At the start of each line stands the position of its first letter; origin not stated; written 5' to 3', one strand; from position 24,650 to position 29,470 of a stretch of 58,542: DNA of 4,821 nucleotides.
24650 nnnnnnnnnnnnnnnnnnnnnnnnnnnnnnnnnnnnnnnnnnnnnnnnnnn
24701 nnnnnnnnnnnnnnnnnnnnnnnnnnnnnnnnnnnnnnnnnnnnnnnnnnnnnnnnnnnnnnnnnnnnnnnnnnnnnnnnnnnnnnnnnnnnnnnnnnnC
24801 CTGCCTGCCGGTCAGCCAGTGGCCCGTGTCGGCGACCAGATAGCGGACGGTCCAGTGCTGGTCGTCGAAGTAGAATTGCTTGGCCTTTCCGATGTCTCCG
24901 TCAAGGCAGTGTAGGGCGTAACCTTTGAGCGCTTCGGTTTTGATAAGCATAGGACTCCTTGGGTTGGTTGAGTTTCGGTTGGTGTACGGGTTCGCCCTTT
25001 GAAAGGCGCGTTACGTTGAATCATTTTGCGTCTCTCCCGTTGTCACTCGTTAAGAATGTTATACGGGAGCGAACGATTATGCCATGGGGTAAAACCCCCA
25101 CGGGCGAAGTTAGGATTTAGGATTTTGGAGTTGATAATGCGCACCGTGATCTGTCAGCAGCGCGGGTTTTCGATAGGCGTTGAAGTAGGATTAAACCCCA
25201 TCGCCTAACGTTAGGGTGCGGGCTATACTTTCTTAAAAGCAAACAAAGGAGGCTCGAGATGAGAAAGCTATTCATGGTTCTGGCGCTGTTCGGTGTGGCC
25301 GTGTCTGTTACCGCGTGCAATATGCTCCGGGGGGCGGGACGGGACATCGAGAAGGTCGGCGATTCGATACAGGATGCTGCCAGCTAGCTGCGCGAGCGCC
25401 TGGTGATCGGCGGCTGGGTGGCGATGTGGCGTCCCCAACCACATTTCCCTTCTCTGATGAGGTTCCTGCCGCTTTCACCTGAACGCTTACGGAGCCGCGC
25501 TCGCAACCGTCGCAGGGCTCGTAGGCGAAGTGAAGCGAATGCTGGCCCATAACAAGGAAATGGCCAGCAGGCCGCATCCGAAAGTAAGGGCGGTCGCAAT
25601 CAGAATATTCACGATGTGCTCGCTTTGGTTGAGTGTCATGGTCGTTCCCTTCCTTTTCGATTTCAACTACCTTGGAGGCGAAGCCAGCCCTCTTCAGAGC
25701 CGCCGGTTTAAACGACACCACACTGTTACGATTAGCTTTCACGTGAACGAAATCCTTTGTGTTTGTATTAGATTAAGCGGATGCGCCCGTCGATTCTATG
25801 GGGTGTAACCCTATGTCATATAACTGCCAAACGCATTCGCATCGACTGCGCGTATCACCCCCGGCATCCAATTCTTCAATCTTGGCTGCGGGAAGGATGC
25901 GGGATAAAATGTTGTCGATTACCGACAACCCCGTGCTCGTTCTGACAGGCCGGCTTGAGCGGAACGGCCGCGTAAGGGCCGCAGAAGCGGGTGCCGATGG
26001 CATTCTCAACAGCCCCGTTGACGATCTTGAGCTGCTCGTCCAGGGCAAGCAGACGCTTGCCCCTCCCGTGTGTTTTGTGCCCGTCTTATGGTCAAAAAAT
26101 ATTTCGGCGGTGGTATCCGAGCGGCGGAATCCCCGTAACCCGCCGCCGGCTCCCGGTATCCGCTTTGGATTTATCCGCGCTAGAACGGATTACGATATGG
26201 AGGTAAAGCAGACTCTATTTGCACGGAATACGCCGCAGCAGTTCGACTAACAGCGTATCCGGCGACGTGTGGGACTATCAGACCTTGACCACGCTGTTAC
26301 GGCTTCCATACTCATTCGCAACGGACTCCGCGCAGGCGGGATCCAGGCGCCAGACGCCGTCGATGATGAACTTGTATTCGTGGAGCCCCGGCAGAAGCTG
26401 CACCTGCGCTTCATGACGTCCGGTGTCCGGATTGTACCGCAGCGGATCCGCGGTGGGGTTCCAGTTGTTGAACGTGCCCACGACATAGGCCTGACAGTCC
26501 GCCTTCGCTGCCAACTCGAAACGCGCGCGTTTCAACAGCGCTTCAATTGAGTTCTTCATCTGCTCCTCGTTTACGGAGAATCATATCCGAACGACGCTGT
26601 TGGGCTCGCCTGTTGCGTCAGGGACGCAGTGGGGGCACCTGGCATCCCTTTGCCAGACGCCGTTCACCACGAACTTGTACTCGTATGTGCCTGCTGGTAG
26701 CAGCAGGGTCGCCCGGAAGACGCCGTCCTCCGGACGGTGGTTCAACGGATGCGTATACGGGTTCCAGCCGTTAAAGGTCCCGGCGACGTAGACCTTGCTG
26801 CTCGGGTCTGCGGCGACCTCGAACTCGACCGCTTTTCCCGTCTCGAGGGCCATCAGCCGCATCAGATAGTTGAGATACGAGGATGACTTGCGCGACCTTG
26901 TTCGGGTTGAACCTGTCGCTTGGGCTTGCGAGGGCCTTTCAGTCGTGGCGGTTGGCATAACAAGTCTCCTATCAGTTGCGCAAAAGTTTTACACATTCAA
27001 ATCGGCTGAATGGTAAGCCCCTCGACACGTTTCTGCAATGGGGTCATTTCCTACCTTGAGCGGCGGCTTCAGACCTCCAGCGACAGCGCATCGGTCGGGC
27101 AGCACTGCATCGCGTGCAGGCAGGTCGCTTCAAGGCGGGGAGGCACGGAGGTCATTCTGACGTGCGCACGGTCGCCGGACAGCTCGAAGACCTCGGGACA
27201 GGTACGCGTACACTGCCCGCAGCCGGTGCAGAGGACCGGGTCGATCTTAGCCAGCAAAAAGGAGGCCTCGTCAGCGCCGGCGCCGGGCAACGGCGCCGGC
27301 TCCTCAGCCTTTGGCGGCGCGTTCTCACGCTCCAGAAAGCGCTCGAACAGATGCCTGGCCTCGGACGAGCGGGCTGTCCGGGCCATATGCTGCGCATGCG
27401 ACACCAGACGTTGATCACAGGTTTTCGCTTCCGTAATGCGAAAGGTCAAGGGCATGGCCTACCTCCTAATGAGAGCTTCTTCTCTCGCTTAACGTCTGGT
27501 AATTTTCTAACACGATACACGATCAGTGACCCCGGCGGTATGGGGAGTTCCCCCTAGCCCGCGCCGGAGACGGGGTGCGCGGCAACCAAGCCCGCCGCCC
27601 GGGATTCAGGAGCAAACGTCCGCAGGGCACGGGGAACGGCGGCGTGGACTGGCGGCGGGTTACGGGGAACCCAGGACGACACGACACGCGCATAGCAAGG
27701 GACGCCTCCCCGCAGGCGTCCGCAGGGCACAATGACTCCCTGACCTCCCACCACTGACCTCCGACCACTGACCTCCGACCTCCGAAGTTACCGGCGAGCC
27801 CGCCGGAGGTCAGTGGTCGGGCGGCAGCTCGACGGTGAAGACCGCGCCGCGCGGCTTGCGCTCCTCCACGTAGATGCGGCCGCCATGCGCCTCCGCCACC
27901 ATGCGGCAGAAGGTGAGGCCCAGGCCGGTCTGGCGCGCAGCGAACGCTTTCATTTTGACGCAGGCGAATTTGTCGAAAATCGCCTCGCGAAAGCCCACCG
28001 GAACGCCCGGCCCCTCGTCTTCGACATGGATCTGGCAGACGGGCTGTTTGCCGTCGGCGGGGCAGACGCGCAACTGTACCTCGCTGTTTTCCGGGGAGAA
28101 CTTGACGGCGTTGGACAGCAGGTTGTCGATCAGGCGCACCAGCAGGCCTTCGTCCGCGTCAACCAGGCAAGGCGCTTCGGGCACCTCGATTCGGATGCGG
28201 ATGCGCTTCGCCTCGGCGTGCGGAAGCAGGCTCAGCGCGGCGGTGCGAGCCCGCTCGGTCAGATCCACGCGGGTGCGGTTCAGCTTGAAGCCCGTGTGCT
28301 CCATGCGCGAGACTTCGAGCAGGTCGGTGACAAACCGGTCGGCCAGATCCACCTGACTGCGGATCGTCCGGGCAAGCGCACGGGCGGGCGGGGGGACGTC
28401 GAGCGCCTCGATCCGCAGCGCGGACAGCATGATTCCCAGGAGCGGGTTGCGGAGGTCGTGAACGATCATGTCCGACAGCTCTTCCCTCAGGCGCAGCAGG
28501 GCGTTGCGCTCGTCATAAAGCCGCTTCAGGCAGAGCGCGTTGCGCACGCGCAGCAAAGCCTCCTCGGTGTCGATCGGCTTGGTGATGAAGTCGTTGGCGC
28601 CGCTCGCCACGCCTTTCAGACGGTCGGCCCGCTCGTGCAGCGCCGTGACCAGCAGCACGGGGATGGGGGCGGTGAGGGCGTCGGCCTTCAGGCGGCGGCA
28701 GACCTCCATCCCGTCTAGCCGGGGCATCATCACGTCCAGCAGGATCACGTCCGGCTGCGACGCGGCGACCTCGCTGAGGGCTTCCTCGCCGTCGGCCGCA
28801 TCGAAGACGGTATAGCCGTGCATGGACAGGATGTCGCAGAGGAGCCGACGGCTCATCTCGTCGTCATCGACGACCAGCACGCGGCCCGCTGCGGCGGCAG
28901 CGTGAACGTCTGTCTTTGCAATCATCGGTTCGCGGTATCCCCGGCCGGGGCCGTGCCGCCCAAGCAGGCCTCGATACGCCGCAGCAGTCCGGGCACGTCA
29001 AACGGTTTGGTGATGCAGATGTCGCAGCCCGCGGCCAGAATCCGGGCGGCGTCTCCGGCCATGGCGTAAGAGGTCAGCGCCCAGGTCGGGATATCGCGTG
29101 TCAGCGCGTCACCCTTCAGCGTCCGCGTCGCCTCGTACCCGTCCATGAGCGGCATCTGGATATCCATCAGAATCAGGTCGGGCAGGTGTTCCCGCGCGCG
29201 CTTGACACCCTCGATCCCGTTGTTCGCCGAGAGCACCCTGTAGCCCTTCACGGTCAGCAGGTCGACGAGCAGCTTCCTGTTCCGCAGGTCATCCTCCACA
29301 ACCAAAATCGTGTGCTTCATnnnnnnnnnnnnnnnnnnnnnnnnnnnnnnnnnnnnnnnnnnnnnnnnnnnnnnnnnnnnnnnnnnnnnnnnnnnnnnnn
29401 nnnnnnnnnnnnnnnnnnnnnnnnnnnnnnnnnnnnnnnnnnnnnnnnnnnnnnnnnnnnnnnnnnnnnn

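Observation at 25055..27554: Shared promoter-like architecture GGR-N5-CCCCAT-N22-TAnnnT in front of five adjacent stress-type transcription units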

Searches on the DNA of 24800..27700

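Call 18: search_rna_families(source=window, start=24800, end=27700, threshold=evalue, max_evalue=5)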
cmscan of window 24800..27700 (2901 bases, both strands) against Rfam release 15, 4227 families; matches with E-value up to 5: 1.
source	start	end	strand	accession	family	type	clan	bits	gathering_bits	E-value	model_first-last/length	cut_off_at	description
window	27267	27300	-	RF01841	veev_FSE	Cis-reg; frameshift_element;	-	21.2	55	0.66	26-55/71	no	venezuelan equine encephalitis virus ribosomal frameshift element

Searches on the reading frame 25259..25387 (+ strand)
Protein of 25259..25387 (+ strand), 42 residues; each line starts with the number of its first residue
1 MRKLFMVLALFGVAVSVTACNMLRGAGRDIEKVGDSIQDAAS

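Call 8: search_protein_families(library=pfam, proteins=[window:25259-25387:+])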
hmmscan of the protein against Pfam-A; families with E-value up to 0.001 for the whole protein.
window:25259-25387:+ (42 aa): 1 family
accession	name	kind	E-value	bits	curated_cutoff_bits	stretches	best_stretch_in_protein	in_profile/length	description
PF08085.16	Entericidin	-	8.8e-07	29.2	23.3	1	24-41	3-20/20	Entericidin EcnA/B family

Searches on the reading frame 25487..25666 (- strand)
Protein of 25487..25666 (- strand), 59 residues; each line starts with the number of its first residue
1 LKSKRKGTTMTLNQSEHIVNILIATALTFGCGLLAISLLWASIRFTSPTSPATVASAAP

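Call 8: search_protein_families(library=pfam, proteins=[window:25487-25666:-])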
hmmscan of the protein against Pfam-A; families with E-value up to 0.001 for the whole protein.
window:25487-25666:- (59 aa): 0 families

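Call 70: search_protein_families(library=ncbifam, proteins=[window:25487-25666:-], max_evalue=0.00001)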
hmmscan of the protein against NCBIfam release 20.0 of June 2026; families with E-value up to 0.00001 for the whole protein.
window:25487-25666:- (59 aa): 0 families

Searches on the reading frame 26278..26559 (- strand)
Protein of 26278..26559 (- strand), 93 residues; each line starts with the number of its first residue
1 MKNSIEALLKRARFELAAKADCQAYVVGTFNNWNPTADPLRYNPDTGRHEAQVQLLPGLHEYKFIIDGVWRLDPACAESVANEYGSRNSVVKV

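Call 8: search_protein_families(library=pfam, proteins=[window:26278-26559:-])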
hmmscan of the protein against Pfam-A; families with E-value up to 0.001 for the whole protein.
window:26278-26559:- (93 aa): 1 family
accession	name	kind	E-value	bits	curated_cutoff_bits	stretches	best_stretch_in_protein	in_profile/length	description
PF16561.11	AMPK1_CBM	-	1.6e-13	51.1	26.8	1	23-93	13-79/85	Glycogen recognition site of AMP-activated protein kinase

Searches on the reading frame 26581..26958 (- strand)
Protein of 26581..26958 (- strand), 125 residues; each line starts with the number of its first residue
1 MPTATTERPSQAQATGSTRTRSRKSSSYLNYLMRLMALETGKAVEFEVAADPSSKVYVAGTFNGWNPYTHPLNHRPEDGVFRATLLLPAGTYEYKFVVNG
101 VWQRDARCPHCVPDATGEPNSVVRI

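Call 8: search_protein_families(library=pfam, proteins=[window:26581-26958:-])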
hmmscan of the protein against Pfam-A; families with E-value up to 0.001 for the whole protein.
window:26581-26958:- (125 aa): 3 families
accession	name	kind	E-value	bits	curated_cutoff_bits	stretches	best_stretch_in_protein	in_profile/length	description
PF16561.11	AMPK1_CBM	-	3.3e-14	53.3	26.8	1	53-124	11-78/85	Glycogen recognition site of AMP-activated protein kinase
PF22058.2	X25_BaPul_like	-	1.5e-07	31.8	27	1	60-105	13-59/87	Pullulanase X25 domain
PF02922.24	CBM_48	-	1.5e-06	28.8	22.4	1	42-100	11-70/83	Carbohydrate-binding module 48 (Isoamylase N-terminal domain)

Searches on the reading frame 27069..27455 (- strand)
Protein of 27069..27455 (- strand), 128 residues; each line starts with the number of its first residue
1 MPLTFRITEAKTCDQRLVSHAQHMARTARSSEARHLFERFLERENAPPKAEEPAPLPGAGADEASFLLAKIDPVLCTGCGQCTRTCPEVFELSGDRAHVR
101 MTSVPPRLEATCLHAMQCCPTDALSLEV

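Call 8: search_protein_families(library=pfam, proteins=[window:27069-27455:-])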
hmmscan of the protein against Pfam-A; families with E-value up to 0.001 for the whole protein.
window:27069-27455:- (128 aa): 7 families
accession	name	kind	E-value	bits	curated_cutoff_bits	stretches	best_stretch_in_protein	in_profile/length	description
PF13370.11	Fer4_13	-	4e-12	47.1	24.5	1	71-124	1-56/58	4Fe-4S single cluster domain of Ferredoxin I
PF13459.11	Fer4_15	-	2.7e-10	41.2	22.4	1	71-125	3-65/66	4Fe-4S single cluster domain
PF12837.12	Fer4_6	-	3.6e-06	27.1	25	1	69-88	2-21/24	4Fe-4S binding domain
PF00037.32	Fer4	-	1.1e-05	25.4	21.1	1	70-87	2-19/24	4Fe-4S binding domain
PF12838.12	Fer4_7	-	0.00021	22.1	27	1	64-87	31-49/52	4Fe-4S dicluster domain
PF13237.11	Fer4_10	-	0.00056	20.2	25.5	0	70-94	3-22/53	4Fe-4S dicluster domain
PF12800.12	Fer4_4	-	0.00058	20.5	24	1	76-87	4-15/17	4Fe-4S binding domain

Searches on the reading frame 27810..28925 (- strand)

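Call 8: search_protein_families(library=pfam, proteins=[window:27810-28925:-])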
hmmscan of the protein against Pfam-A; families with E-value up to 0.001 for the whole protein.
window:27810-28925:- (371 aa): 3 families
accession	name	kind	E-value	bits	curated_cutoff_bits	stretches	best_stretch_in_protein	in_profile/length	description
PF00072.30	Response_reg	-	1.4e-28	99.7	30.2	1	16-126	1-109/111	Response regulator receiver domain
PF02518.31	HATPase_c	-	3.5e-22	79.4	26.4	1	258-370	2-110/111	Histidine kinase-, DNA gyrase B-, and HSP90-like ATPase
PF00512.31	HisKA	-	3.6e-08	33.8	26.9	1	147-210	2-65/66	His Kinase A (phospho-acceptor) domain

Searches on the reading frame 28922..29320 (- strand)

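Call 14: search_protein_families(library=pfam, proteins=[window:28922-29320:-], max_evalue=0.00001)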
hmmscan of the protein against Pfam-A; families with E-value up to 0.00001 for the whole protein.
window:28922-29320:- (132 aa): 1 family
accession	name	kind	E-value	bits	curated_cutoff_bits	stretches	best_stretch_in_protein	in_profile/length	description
PF00072.30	Response_reg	-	3e-24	85.8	30.2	1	5-116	1-110/111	Response regulator receiver domain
